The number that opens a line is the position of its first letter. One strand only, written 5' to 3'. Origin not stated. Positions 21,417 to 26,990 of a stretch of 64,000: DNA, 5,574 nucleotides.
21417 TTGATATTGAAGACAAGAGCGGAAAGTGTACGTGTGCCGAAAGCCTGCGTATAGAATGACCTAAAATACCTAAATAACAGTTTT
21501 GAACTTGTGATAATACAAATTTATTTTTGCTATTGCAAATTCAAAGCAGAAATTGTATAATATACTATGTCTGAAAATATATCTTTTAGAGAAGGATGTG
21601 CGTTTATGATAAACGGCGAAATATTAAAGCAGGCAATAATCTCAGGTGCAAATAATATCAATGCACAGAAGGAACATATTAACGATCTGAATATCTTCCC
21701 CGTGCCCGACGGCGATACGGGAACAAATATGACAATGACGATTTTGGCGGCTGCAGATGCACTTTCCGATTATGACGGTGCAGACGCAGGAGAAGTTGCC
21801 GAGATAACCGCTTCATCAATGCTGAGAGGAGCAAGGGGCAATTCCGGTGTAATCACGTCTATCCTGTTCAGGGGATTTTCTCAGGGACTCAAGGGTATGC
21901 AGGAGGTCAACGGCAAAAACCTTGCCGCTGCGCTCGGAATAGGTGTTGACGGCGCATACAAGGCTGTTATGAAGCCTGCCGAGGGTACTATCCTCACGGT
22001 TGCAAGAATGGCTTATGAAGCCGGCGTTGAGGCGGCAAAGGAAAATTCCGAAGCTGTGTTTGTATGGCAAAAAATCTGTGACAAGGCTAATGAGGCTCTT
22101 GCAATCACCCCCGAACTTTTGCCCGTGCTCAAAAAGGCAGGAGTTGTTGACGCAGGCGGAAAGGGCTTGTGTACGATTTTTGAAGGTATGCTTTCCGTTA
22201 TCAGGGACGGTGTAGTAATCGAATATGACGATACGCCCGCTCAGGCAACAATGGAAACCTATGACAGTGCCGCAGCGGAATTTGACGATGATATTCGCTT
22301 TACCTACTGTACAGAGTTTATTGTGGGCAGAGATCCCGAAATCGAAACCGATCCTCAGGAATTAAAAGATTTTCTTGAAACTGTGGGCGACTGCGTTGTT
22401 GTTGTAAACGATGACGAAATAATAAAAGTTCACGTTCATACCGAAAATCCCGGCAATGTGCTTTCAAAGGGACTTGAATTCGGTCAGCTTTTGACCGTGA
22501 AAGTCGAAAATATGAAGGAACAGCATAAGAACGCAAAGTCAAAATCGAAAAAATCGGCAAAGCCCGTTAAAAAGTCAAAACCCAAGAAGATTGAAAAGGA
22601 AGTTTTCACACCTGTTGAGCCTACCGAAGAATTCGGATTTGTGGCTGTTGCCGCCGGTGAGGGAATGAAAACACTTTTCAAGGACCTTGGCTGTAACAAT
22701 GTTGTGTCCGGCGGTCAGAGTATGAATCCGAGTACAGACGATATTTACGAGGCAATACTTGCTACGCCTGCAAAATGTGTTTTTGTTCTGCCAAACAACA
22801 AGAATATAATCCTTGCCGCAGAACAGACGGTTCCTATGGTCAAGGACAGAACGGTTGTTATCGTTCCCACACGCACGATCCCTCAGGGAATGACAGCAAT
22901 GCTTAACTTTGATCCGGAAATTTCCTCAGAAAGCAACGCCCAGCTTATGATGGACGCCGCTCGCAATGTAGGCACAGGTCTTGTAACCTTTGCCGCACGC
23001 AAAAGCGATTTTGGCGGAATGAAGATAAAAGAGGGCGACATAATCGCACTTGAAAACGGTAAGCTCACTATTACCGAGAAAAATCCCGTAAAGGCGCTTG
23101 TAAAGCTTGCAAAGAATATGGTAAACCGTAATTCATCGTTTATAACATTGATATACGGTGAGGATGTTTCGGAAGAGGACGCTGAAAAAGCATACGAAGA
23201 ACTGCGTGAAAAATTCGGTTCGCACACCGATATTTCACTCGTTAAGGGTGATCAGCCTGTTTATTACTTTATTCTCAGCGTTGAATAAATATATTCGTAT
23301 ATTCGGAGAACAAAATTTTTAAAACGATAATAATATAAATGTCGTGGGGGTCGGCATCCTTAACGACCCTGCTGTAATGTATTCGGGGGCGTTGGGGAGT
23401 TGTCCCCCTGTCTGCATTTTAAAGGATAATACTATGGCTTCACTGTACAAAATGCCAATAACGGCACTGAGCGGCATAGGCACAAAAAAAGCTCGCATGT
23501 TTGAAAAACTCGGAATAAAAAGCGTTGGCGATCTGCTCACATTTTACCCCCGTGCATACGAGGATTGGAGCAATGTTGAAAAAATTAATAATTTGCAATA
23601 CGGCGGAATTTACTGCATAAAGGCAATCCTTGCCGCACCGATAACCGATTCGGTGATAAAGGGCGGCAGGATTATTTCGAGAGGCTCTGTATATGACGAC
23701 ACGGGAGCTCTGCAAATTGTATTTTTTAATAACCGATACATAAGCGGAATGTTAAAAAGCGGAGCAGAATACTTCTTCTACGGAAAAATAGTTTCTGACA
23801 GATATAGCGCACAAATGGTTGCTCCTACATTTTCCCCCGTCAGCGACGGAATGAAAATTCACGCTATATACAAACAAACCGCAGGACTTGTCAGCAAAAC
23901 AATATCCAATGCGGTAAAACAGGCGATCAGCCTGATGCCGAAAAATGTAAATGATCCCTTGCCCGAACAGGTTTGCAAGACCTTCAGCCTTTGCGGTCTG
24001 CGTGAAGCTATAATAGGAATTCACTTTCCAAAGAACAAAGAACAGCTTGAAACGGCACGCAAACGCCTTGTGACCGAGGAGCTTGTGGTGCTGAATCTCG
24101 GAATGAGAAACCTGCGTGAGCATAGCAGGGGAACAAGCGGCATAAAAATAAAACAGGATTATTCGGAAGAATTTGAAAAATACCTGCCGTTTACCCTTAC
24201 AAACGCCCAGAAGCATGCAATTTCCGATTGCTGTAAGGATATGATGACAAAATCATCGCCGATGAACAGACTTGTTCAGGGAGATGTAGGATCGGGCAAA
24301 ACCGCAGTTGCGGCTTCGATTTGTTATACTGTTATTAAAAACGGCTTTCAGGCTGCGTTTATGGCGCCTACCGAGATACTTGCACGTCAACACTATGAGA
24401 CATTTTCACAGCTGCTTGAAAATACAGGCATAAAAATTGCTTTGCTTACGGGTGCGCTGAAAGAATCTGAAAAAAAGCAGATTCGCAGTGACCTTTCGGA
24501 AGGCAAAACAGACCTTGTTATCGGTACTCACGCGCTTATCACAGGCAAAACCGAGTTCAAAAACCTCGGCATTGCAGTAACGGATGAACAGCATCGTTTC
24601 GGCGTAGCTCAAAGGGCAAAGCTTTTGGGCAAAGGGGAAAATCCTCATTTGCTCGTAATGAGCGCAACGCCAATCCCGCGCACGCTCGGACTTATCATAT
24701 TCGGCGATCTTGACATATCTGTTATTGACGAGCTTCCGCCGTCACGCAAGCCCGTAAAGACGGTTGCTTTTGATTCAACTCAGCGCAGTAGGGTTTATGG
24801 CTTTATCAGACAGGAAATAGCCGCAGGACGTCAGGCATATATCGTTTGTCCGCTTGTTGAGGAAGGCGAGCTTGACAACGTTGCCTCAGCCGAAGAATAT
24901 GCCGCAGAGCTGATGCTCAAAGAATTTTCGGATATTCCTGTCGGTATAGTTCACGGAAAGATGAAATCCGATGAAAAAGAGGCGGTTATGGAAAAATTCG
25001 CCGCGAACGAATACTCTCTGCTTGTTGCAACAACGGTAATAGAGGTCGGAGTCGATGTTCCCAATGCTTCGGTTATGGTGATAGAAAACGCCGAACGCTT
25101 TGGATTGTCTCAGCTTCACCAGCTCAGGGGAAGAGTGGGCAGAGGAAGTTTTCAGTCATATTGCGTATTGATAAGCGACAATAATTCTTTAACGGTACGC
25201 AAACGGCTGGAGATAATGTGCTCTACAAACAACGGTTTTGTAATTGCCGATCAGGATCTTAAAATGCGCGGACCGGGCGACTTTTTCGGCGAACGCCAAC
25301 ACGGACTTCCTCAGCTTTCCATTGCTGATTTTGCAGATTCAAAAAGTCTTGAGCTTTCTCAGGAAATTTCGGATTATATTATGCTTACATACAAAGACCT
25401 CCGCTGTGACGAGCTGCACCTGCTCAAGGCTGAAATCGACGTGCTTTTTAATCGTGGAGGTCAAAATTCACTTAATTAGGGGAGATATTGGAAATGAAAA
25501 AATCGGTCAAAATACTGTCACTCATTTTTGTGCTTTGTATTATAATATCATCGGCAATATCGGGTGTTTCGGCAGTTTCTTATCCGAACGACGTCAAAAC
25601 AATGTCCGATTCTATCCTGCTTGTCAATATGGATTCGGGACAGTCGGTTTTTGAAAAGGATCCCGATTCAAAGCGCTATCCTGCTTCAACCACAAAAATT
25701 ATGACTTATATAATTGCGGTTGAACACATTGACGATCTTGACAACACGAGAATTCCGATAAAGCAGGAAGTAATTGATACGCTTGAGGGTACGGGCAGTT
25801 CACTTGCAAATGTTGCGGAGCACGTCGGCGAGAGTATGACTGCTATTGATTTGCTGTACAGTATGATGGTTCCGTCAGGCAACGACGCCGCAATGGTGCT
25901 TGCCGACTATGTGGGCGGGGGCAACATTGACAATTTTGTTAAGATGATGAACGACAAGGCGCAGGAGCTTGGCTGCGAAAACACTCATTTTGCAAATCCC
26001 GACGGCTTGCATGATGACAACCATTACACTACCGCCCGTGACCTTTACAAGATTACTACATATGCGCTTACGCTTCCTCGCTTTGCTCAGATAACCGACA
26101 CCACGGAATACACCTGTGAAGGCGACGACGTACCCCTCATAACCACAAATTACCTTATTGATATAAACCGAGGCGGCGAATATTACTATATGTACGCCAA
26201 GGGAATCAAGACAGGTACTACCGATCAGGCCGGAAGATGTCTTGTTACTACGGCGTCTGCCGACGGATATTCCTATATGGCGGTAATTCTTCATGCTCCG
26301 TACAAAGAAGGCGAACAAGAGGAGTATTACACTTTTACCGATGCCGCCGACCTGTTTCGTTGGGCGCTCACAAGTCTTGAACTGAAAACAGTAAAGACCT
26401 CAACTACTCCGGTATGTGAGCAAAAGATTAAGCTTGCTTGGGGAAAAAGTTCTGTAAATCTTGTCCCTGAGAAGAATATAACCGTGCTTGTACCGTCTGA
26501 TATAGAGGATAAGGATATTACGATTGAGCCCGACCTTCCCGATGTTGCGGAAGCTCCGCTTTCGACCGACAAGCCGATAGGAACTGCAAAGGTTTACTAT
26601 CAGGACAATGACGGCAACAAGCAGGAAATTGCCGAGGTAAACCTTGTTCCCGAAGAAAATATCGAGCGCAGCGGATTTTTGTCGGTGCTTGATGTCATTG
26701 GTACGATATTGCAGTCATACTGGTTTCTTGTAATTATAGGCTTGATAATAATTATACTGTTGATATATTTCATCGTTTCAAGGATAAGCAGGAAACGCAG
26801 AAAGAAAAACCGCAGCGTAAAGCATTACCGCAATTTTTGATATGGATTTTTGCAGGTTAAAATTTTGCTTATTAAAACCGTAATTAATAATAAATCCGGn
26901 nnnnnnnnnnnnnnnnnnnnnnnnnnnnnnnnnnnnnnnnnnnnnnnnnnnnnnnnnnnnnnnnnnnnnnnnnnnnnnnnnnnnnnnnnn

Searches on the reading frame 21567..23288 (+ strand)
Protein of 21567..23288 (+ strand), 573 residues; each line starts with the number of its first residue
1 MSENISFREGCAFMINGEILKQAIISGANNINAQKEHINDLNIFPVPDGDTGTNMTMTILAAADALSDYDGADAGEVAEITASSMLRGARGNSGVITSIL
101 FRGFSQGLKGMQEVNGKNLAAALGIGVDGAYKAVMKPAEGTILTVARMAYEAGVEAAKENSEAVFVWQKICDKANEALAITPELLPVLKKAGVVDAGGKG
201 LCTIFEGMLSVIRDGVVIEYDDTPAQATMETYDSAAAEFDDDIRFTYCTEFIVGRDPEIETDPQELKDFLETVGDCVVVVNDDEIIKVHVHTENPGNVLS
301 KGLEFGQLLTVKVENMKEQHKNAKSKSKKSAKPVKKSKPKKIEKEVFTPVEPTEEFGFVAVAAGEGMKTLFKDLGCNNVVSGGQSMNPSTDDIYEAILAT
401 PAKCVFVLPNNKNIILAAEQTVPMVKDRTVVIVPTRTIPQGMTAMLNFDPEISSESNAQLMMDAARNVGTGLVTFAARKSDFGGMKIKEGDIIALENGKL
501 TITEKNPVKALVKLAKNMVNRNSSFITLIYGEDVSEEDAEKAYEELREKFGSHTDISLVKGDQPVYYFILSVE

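Call 66: search_protein_families(library=pfam, proteins=[window:21567-23288:+], max_evalue=0.00001)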
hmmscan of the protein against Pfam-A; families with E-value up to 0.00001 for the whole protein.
window:21567-23288:+ (573 aa): 3 families
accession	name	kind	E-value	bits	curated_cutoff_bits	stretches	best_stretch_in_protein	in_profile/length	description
PF13684.11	FakA-like_C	-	1.9e-76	256.6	23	1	357-573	1-216/216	Fatty acid kinase subunit A-like, C-terminal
PF02734.22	Dak2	-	7e-41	140.5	27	1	45-209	1-173/174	DAK2 domain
PF21645.3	FakA-like_M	-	6.3e-31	106.5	24.9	1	245-322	2-79/80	Fatty acid kinase subunit A-like, middle domain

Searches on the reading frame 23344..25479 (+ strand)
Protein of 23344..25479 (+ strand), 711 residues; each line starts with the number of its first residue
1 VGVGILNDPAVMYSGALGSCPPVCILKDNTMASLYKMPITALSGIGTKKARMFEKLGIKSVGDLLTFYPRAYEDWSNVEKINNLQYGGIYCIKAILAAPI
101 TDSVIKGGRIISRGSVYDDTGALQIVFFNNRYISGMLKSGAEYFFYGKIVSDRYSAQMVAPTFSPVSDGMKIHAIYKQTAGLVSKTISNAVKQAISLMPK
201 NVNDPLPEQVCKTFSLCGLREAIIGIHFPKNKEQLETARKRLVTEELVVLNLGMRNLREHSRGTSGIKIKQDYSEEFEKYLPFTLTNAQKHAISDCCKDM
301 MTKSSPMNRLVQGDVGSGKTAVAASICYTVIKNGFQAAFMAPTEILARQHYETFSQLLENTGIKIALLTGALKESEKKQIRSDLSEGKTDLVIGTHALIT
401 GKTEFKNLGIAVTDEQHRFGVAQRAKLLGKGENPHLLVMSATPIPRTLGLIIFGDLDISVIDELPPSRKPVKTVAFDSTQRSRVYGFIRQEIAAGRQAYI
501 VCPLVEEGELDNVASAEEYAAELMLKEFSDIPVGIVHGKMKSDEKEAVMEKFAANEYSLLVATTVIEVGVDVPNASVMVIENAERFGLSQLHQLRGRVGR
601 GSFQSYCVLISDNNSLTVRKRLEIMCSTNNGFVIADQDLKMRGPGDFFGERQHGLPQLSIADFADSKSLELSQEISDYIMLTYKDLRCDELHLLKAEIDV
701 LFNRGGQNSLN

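Call 66: search_protein_families(library=pfam, proteins=[window:23344-25479:+], max_evalue=0.00001)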
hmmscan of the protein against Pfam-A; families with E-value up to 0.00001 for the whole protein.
window:23344-25479:+ (711 aa): 5 families
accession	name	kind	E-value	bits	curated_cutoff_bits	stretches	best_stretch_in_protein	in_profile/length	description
PF00271.37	Helicase_C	-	4e-25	88.7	23.5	1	492-600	12-108/110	Helicase conserved C-terminal domain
PF00270.35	DEAD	-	1.7e-23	83.6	26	1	287-447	2-163/167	DEAD/DEAH box helicase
PF17191.10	RecG_wedge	-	5.7e-18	65.5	23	1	42-197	5-161/162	RecG wedge domain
PF04851.21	ResIII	-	9.6e-14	52.1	22.5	1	284-443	3-162/164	Type III restriction enzyme, res subunit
PF19833.4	RecG_dom3_C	-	2.3e-08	34.4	26.8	1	628-698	1-73/87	ATP-dependent DNA helicase RecG, domain 3, C-terminal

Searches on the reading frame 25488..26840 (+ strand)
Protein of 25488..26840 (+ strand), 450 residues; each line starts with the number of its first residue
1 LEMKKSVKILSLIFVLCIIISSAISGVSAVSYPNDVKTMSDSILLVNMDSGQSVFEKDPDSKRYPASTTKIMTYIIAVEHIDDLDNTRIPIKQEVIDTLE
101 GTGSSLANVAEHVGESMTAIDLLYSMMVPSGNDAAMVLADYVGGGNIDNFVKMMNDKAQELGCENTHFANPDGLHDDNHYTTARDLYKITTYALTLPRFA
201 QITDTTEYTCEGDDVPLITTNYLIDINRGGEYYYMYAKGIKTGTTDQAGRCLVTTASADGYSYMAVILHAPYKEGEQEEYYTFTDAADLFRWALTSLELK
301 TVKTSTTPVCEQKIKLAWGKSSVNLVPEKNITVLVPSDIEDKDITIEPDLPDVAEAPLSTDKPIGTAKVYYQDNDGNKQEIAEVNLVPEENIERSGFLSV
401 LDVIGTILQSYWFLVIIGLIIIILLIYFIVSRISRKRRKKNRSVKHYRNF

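Call 66: search_protein_families(library=pfam, proteins=[window:25488-26840:+], max_evalue=0.00001)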
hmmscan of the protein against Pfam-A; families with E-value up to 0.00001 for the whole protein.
window:25488-26840:+ (450 aa): 3 families
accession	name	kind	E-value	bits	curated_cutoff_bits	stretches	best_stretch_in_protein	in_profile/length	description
PF00768.25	Peptidase_S11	-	9.2e-50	169.8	27.6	1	37-271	9-238/239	D-alanyl-D-alanine carboxypeptidase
PF13354.11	Beta-lactamase2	-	2.3e-10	40.6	22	1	43-189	2-142/214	Beta-lactamase enzyme family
PF07943.18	PBP5_C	-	1.5e-07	31.9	21.2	1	313-394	15-91/91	Penicillin-binding protein 5, C-terminal domain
